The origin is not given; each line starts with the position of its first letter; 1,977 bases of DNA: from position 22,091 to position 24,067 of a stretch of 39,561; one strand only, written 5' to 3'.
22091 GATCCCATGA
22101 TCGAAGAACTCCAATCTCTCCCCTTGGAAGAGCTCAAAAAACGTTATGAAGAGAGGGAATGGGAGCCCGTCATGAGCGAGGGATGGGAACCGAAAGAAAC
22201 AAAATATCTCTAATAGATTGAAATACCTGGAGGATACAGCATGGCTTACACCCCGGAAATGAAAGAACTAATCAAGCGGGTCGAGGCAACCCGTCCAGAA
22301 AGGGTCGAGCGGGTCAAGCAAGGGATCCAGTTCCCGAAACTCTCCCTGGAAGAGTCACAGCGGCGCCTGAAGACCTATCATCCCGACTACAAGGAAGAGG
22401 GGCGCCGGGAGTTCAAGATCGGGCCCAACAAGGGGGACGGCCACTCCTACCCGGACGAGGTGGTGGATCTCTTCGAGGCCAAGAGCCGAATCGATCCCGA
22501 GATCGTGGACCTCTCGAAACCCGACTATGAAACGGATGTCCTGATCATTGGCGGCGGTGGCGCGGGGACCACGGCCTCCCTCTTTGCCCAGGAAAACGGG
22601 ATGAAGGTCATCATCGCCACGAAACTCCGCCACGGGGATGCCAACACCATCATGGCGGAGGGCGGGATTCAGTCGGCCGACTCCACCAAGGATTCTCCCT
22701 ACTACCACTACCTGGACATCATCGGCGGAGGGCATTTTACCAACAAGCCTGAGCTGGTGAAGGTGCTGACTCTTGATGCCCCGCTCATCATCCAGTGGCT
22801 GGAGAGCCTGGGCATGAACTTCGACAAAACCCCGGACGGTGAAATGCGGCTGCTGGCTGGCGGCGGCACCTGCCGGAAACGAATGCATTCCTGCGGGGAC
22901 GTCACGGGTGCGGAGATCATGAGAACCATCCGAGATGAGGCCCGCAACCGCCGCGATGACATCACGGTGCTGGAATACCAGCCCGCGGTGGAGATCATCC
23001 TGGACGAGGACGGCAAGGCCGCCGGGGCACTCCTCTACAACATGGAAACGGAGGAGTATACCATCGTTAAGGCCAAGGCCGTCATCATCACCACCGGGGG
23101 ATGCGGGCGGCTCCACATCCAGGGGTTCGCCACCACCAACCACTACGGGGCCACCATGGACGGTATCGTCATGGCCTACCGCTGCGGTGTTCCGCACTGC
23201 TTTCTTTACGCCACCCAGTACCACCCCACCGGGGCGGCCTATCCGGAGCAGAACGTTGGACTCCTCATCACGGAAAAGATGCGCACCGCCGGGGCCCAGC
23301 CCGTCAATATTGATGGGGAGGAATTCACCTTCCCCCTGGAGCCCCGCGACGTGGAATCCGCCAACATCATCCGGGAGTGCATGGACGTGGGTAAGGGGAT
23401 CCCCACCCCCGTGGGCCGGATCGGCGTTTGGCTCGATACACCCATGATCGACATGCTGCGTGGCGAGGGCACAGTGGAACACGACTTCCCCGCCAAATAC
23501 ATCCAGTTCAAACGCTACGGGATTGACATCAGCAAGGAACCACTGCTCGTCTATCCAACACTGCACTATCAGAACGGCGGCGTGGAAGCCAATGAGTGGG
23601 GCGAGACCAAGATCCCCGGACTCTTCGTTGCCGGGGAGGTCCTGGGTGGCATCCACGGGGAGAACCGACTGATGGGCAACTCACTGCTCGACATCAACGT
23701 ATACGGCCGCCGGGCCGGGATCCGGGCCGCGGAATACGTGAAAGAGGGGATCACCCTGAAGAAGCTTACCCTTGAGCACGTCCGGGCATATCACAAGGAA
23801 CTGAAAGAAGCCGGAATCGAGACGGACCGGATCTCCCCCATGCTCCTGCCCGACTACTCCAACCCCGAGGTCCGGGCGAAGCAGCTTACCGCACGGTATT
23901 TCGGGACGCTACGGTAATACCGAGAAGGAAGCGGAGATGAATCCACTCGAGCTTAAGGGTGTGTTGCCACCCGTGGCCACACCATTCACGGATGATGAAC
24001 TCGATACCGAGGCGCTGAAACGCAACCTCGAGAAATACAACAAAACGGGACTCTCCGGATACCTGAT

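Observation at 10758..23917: Hdr/MvhD bifurcation-type module wired to an anchor-less SdhAB-like enzyme inside a malate-fumarate operon: candidate soluble electron-bifurcating fumarate reductase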

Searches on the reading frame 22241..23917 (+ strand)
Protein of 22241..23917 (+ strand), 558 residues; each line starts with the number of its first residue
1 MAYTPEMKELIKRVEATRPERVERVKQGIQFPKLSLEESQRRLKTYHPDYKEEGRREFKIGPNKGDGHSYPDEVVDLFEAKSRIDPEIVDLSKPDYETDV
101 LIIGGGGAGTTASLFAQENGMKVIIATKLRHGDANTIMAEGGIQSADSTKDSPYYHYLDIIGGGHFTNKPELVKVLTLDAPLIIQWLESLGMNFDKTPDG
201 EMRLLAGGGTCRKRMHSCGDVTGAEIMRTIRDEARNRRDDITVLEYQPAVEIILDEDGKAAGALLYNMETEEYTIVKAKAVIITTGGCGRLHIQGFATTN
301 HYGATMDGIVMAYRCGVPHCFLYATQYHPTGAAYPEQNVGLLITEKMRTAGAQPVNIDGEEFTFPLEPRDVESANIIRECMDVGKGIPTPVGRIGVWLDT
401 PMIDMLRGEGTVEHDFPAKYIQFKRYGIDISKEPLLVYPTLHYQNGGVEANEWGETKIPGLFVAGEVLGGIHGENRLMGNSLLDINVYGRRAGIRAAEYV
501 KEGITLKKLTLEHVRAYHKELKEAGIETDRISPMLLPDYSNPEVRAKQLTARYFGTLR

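Call 3: search_protein_families(library=pfam, proteins=[window:22241-23917:+])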
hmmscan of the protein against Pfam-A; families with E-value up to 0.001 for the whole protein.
window:22241-23917:+ (558 aa): 6 families
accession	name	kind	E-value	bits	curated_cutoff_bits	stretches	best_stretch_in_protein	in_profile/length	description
PF00890.30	FAD_binding_2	-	1.2e-63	216.2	20.4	1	99-482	1-414/414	FAD binding domain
PF07992.20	Pyr_redox_2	-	3e-10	40.4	26.1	1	99-303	2-126/291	Pyridine nucleotide-disulphide oxidoreductase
PF03486.20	HI0933_like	-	6.3e-07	29.5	50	1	99-468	2-220/244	HI0933-like protein Rossmann domain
PF01266.30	DAO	-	0.00019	21.5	27.9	0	99-199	1-87/353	FAD dependent oxidoreductase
PF01134.28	GIDA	-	0.00078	19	22.1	0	99-128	1-30/391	Glucose inhibited division protein A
PF12831.13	FAD_oxidored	-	0.00084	19.2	27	0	99-126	1-28/416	FAD dependent oxidoreductase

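Call 5: search_protein_families(library=ncbifam, proteins=[window:22241-23917:+], max_evalue=0.00001)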
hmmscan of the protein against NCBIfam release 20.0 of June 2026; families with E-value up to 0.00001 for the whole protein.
window:22241-23917:+ (558 aa): 38 families (the best 25 are shown)
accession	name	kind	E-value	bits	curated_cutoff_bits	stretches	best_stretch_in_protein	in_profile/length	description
NF004900.0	PRK06263.1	equivalog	4.8e-91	306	718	1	96-521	6-424/546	fumarate reductase (CoM/CoB) subunit TfrA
NF005866.0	PRK07803.1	equivalog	6.4e-78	262.4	819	2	96-366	7-287/631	fumarate reductase/succinate dehydrogenase flavoprotein subunit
NF005867.0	PRK07804.1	equivalog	4.8e-76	256.1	639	1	97-508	18-425/548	L-aspartate oxidase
TIGR00551.1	nadB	equivalog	3.1e-75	253.8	452.75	1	97-497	2-386/489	L-aspartate oxidase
TIGR01812.1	sdhA_frdA_Gneg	subfamily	6.4e-75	252.7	567.3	1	99-523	1-431/568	succinate dehydrogenase or fumarate reductase, flavoprotein subunit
NF005978.0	PRK08071.1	equivalog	9.6e-64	215.6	621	1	97-502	3-390/514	L-aspartate oxidase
NF004724.0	PRK06069.1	subfamily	7.5e-63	212.6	826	1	97-508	5-422/577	succinate dehydrogenase/fumarate reductase flavoprotein subunit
TIGR01816.1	sdhA_forward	equivalog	1.3e-62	211.8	727.35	1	98-524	3-439/584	succinate dehydrogenase flavoprotein subunit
NF006567.0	PRK09077.1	equivalog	2e-61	207.9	629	1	95-497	6-406/537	L-aspartate oxidase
NF005701.0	PRK07512.1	equivalog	6.4e-61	206.3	528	1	96-501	8-398/516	L-aspartate oxidase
NF005636.0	PRK07395.1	subfamily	1e-60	205.6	723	1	96-492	11-398/560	L-aspartate oxidase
NF004820.0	PRK06175.1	equivalog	8.7e-58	196.2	472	1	97-514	4-400/433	L-aspartate oxidase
NF004613.0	PRK05945.1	equivalog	4.5e-57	193.9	824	1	97-503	3-416/575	succinate dehydrogenase/fumarate reductase flavoprotein subunit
NF006686.0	PRK09231.1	equivalog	2.8e-56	191.3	854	1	97-513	5-428/598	fumarate reductase (quinol) flavoprotein subunit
NF042982.1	MFR_Fp_SdhA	equivalog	2e-55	188.4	1100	1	98-523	48-473/612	8-methylmenaquinol:fumarate reductase flavoprotein subunit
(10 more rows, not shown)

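Call 7: search_solved_structures(query=window:22241-23917:+, show_alignments=2)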
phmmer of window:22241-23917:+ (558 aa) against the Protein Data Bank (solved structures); distinct sequences matched with E-value up to 0.001: 56.
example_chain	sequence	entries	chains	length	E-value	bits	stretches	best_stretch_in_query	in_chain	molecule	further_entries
7d6v_A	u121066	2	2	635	8.6e-64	219.4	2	97-368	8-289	Succinate dehydrogenase subunit A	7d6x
5kxj_A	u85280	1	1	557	1.5e-48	169.1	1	92-493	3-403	L-aspartate oxidase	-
6lum_A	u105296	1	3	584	2.3e-47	165.2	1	96-501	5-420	Succinate dehydrogenase subunit A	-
1nek_A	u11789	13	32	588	5e-47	164.1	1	94-510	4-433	Succinate dehydrogenase flavoprotein subunit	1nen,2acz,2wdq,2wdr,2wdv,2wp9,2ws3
1chu_A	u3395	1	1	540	2.4e-46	161.9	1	93-492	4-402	PROTEIN (L-ASPARTATE OXIDASE)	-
1knp_A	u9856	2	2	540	2.2e-45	158.7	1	93-492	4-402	L-aspartate oxidase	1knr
8b6g_CA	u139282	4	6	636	1.6e-44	155.8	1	95-509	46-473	Succinate dehydrogenase [ubiquinone] flavoprotein subunit, mitochondrial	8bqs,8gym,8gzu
4ytp_A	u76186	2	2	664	2e-44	155.5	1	94-504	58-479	Succinate dehydrogenase [ubiquinone] flavoprotein subunit, mitochondrial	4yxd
1zoy_A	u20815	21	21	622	2e-44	155.5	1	94-504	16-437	FAD-binding protein | Succinate dehydrogenase [ubiquinone] flavoprotein subunit, mitochondrial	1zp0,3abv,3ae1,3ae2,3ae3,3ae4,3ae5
8gs8_A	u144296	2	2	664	3.3e-44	154.8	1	93-503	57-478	Succinate dehydrogenase [ubiquinone] flavoprotein subunit, mitochondrial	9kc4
6vax_A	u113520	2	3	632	3.5e-44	154.7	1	94-503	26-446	Succinate dehydrogenase [ubiquinone] flavoprotein subunit, mitochondrial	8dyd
8dye_A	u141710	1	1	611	6e-44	153.9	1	95-503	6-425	Succinate dehydrogenase [ubiquinone] flavoprotein subunit, mitochondrial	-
1yq3_A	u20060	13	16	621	7.8e-44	153.6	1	94-504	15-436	Succinate dehydrogenase flavoprotein subunit | Succinate dehydrogenase [ubiquinone] flavoprotein subunit, mitochondrial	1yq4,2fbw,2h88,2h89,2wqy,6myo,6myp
3p4p_A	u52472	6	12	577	2e-43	152.2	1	96-499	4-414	Fumarate reductase flavoprotein subunit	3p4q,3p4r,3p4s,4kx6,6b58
1kf6_A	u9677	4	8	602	2.3e-43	152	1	96-499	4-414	FUMARATE REDUCTASE FLAVOPROTEIN | Fumarate reductase flavoprotein subunit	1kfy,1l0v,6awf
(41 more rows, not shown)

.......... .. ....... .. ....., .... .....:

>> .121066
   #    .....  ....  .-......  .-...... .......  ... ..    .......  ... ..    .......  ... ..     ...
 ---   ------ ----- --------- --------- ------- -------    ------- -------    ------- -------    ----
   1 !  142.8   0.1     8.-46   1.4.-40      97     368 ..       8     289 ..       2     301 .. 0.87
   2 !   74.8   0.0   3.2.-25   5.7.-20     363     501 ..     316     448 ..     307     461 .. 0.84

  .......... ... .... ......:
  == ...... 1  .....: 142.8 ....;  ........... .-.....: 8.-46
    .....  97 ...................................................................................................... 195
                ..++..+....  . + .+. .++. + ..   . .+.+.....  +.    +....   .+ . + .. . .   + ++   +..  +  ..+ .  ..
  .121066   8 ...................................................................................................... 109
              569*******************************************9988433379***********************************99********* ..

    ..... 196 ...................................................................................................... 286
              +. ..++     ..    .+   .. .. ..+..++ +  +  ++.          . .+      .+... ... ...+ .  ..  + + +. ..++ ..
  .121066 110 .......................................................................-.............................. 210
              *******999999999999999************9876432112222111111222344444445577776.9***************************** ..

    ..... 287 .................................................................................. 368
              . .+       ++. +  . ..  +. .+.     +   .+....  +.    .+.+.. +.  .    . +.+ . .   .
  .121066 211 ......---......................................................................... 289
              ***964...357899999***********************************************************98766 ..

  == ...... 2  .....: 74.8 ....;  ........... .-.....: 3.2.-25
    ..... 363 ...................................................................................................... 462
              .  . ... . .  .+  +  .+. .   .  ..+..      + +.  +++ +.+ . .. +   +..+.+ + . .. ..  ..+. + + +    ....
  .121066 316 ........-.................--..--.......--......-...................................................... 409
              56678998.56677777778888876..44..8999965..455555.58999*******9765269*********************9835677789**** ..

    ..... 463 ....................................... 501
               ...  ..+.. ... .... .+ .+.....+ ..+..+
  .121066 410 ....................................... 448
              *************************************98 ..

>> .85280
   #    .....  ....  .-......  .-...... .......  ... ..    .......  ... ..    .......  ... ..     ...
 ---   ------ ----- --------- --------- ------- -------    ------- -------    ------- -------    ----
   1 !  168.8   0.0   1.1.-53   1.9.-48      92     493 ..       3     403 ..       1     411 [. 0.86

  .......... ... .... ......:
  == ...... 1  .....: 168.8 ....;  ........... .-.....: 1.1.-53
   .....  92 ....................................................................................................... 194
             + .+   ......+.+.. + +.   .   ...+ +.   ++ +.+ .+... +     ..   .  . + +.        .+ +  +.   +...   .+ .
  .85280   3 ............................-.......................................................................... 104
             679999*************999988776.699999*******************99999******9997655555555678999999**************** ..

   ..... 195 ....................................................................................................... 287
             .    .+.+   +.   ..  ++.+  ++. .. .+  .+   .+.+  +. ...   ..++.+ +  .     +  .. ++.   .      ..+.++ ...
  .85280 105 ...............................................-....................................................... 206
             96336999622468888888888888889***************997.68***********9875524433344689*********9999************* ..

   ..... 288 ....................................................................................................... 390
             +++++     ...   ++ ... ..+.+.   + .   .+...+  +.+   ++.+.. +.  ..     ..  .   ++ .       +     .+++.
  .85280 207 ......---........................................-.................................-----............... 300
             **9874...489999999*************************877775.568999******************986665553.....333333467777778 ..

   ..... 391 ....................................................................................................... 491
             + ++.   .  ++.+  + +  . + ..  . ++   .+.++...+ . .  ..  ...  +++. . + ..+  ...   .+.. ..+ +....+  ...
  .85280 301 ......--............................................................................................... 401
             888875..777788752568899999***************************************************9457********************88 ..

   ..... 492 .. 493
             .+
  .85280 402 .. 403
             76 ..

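Call 9: find_homologous_proteins(query=window:22241-23917:+, max_evalue=1e-30)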
Query window:22241-23917:+ (558 aa): 8000 proteins with E <= 1e-30 among 8000 candidates; the best 120 are listed.
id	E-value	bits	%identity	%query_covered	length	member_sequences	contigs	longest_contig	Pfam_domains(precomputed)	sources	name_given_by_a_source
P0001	0.0e+0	1274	99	100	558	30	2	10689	PF00890.31,PF07992.21,PF03486.21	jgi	-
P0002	0.0e+0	1162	89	100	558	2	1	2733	PF00890.31,PF07992.21,PF03486.21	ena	-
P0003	4.6e-269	912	70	100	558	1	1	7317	PF01266.31,PF00890.31,PF07992.21,PF03486.21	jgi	-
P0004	3.9e-263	892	69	100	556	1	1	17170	PF01266.31,PF00890.31,PF07992.21,PF03486.21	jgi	jgi:succinate dehydrogenase / fumarate reductase flavoprotein subunit/L-aspartate oxidase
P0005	9.6e-260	881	69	100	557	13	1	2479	PF01266.31,PF00890.31,PF07992.21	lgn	-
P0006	1.0e-259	881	69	100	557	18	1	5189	PF01266.31,PF00890.31,PF07992.21,PF12831.14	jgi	jgi:succinate dehydrogenase / fumarate reductase flavoprotein subunit/L-aspartate oxidase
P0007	8.8e-259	878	68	100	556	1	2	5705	PF01266.31,PF00890.31,PF07992.21,PF03486.21,PF01134.29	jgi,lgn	jgi:succinate dehydrogenase / fumarate reductase flavoprotein subunit/L-aspartate oxidase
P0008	1.2e-258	878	68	100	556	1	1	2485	PF01266.31,PF00890.31,PF07992.21,PF03486.21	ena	-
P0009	1.2e-258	878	68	100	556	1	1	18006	PF01266.31,PF00890.31,PF07992.21,PF03486.21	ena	-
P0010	1.2e-258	878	67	100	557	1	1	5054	PF00890.31,PF07992.21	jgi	jgi:succinate dehydrogenase / fumarate reductase flavoprotein subunit/L-aspartate oxidase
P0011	1.5e-258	877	68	100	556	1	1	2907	PF01266.31,PF00890.31,PF07992.21,PF03486.21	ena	-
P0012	2.0e-258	877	69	100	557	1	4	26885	PF00890.31,PF07992.21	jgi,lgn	-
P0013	2.3e-258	877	68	100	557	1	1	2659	PF00890.31,PF07992.21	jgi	jgi:succinate dehydrogenase/fumarate reductase flavoprotein subunit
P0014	2.3e-258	877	69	99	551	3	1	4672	PF01266.31,PF00890.31,PF07992.21,PF03486.21,PF01134.29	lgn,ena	-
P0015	2.4e-258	877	67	100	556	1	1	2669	PF01266.31,PF00890.31,PF07992.21,PF03486.21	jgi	jgi:succinate dehydrogenase / fumarate reductase flavoprotein subunit/L-aspartate oxidase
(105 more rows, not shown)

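Call 11: find_related_loci(query=A1, collection=genome_contigs, flank=10000)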
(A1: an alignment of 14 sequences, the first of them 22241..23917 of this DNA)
Query A1 (558 aa) in genome_contigs; peptide patterns used: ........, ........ (x = any residue, [..] = any of these).
600 stretches matched a pattern (row limit reached: there are more); 599 encode a relative of the query (tblastn E <= 1e-3); the best 80 are kept; 80 distinct loci.
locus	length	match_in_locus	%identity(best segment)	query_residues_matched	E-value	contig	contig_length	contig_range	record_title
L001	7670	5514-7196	67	1-558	0e+0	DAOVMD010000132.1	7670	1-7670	MAG TPA_asm: Candidatus Mcinerneyibacteriota bacterium isolate CSMAG_1462 CSMAG_1462_k141_1338923_length_7670_cov_17.000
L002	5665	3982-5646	68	2-558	0e+0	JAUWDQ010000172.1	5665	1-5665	MAG: Pseudomonadota bacterium isolate CSMAG_2168 CSMAG_2168_k141_1139517_length_5665_cov_30.0000, whole genome shotgun s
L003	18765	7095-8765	67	1-558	0e+0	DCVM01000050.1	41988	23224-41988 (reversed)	MAG TPA_asm: Syntrophaceae bacterium UBA2188 UBA2188_contig_20578, whole genome shotgun sequence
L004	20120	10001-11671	67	1-558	0e+0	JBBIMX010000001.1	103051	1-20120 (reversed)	MAG: Deltaproteobacteria bacterium isolate BQF270218_bin_242 NODE_18_length_103051_cov_6.076556, whole genome shotgun se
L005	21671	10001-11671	66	1-558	0e+0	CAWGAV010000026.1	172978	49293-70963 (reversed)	MAG: uncultured delta proteobacterium isolate MFD04408.bin.3.102 genome assembly, contig: contig_3971, whole genome shot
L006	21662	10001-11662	68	3-558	0e+0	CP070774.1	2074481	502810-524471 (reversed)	MAG: Syntrophobacterales bacterium isolate bin204 chromosome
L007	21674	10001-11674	66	1-558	0e+0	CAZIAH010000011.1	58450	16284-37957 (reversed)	MAG TPA_asm: uncultured bacterium isolate SRP323688_co1_225 genome assembly, contig: NODE_1020_length_58450_cov_8.678534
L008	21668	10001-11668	66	1-558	0e+0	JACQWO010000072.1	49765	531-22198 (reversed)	MAG: Desulfobacterales bacterium isolate NC_groundwater_1491_Pr4_B-0.1um_43_5 SR1-18-B1_scaffold_508950, whole genome sh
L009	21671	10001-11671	65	1-558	0e+0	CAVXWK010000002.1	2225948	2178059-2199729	MAG: uncultured delta proteobacterium isolate MFD04492.bin.2.7 genome assembly, contig: contig_9170, whole genome shotgu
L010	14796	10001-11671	65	1-558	0e+0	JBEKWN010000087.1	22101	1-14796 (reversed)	MAG: Thermodesulfobacteriota bacterium isolate SPRUCE 629 SPRUCE_629_87, whole genome shotgun sequence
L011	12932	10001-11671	65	1-557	0e+0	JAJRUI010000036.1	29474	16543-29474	MAG: Deferrisomatales bacterium isolate Dive96_bin10.171 k141_1350272, whole genome shotgun sequence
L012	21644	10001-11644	65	1-550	0e+0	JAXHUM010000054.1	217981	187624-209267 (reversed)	MAG: Thermodesulfobacteriota bacterium isolate MAG51_tar_biofilm MAG51_54, whole genome shotgun sequence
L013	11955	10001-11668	66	1-558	0e+0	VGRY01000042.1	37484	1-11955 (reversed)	MAG: Deltaproteobacteria bacterium isolate K_DeepCast_100m_mx_276 K_DeepCast_100m_mx_276_Ga0194127_10001264, whole genom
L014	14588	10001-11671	65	1-558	0e+0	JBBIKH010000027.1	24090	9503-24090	MAG: bacterium isolate BR1F70218_bin_181 NODE_2378_length_24090_cov_3.901435, whole genome shotgun sequence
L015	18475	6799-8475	66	1-558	0e+0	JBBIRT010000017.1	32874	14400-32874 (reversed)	MAG: Deltaproteobacteria bacterium isolate SLS170214_bin_356 NODE_1538_length_32874_cov_4.223620, whole genome shotgun s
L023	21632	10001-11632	65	3-548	0e+0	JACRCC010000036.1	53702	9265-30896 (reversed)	MAG: Deltaproteobacteria bacterium isolate NC_groundwater_1636_Pr3_B-0.1um_54_17 SR-2_scaffold_141_1105133, whole genome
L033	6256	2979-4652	63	1-557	0e+0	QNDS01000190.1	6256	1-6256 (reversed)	MAG: Candidatus Fermentibacteria bacterium isolate B22_G4 B22_Guay4_scaffold_16900, whole genome shotgun sequence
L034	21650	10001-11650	63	2-551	0e+0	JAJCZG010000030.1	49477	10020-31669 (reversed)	MAG: Deltaproteobacteria bacterium isolate OFTM298 OFTM298_29, whole genome shotgun sequence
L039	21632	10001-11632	63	3-548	0e+0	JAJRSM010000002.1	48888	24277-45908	MAG: Deltaproteobacteria bacterium isolate Dive100_bin4.97 k141_20532, whole genome shotgun sequence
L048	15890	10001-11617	62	1-549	0e+0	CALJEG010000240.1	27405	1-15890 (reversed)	MAG: uncultured bacterium isolate S1_Bin_METABAT__294_1 genome assembly, contig: c_000000110636, whole genome shotgun se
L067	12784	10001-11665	56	3-557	0e+0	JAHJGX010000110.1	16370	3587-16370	MAG: bacterium isolate Modern_marine_glass_biofilm.mb.88 Modern_marine_glas.mb.88_k141_389795, whole genome shotgun sequ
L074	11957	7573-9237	56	3-557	0e+0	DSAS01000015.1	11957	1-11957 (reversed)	MAG TPA_asm: Candidatus Neomarinimicrobiota bacterium isolate SpSt-1154 Ga0129302_1002920, whole genome shotgun sequence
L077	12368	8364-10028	55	3-557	0e+0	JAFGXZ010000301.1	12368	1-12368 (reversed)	MAG: Candidatus Neomarinimicrobiota bacterium isolate ZodW_Metabat.79 k87_16593802, whole genome shotgun sequence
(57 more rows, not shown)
